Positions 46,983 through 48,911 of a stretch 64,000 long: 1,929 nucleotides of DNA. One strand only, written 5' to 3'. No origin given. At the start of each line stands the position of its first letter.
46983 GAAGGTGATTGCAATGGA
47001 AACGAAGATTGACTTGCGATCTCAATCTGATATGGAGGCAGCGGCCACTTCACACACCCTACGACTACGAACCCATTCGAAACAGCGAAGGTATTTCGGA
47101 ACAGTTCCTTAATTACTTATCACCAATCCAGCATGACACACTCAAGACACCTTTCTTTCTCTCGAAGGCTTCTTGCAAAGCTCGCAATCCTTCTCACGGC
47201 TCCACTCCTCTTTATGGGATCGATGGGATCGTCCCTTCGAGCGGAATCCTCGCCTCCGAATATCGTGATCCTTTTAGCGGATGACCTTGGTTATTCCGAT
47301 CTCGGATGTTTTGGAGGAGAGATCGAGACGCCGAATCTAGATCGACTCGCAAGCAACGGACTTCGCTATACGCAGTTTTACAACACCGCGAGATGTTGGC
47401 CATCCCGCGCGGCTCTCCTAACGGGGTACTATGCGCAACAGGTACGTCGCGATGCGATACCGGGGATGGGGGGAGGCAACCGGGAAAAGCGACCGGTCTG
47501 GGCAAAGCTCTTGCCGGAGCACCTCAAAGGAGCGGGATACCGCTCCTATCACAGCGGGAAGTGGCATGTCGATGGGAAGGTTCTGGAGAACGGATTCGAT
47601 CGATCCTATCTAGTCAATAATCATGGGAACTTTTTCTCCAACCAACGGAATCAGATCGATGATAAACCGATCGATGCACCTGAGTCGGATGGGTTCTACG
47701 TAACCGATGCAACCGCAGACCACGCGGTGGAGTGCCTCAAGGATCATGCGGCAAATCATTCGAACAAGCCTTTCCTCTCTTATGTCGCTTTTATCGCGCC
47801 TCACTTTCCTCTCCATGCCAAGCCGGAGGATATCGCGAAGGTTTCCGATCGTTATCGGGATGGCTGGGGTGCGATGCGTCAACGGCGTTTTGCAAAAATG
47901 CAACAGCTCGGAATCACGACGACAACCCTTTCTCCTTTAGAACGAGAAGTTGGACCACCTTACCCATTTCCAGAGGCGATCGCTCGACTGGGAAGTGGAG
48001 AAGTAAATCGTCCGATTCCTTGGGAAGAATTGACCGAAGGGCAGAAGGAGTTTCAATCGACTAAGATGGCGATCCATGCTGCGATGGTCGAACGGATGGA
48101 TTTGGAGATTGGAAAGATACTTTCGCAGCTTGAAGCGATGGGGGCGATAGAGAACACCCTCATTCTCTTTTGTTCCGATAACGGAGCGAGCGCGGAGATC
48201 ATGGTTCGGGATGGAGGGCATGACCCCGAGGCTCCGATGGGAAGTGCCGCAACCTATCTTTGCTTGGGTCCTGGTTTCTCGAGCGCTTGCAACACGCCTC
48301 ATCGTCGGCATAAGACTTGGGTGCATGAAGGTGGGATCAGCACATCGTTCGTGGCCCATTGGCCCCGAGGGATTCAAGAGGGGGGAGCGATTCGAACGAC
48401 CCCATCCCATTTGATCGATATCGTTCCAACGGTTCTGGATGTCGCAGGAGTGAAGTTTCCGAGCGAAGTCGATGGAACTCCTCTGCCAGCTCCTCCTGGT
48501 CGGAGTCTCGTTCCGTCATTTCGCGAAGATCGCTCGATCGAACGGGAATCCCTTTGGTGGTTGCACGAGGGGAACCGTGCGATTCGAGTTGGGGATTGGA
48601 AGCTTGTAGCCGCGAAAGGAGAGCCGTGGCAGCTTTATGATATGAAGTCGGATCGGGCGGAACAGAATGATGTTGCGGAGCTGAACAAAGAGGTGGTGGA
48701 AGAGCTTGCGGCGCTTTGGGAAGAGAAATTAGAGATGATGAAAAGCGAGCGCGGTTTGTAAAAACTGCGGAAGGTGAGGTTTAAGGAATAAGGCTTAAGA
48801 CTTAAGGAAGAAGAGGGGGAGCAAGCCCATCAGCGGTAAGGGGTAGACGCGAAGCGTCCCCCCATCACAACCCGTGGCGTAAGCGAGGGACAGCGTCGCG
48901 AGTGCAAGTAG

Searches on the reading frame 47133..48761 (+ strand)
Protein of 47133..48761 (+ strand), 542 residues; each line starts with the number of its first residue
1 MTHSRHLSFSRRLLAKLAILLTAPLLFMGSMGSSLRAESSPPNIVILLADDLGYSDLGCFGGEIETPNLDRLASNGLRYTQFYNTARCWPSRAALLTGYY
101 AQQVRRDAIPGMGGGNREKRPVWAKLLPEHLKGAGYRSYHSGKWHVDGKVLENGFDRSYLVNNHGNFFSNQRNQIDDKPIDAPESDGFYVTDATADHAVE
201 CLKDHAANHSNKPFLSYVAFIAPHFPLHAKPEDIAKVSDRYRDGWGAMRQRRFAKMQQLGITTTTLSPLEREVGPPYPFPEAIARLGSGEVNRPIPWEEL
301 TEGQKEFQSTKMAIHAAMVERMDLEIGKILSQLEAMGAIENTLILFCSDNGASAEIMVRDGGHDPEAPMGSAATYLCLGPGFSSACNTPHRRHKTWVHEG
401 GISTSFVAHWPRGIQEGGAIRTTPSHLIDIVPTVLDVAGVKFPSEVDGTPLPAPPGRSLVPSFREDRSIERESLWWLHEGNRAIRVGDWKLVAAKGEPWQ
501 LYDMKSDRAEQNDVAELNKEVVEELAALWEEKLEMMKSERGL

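Call 79: search_protein_families(library=pfam, proteins=[window:47133-48761:+], max_evalue=0.001)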
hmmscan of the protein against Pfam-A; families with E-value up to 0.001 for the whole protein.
window:47133-48761:+ (542 aa): 3 families
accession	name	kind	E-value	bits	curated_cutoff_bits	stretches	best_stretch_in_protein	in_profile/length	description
PF00884.28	Sulfatase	-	4.5e-50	171.1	25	1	42-440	1-301/301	Sulfatase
PF16347.10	SGSH_C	-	6.9e-10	39.7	29.3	1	394-536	8-151/154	N-sulphoglucosamine sulphohydrolase, C-terminal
PF01663.27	Phosphodiest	-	0.00017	21.8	23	0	315-354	184-223/342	Type I phosphodiesterase / nucleotide pyrophosphatase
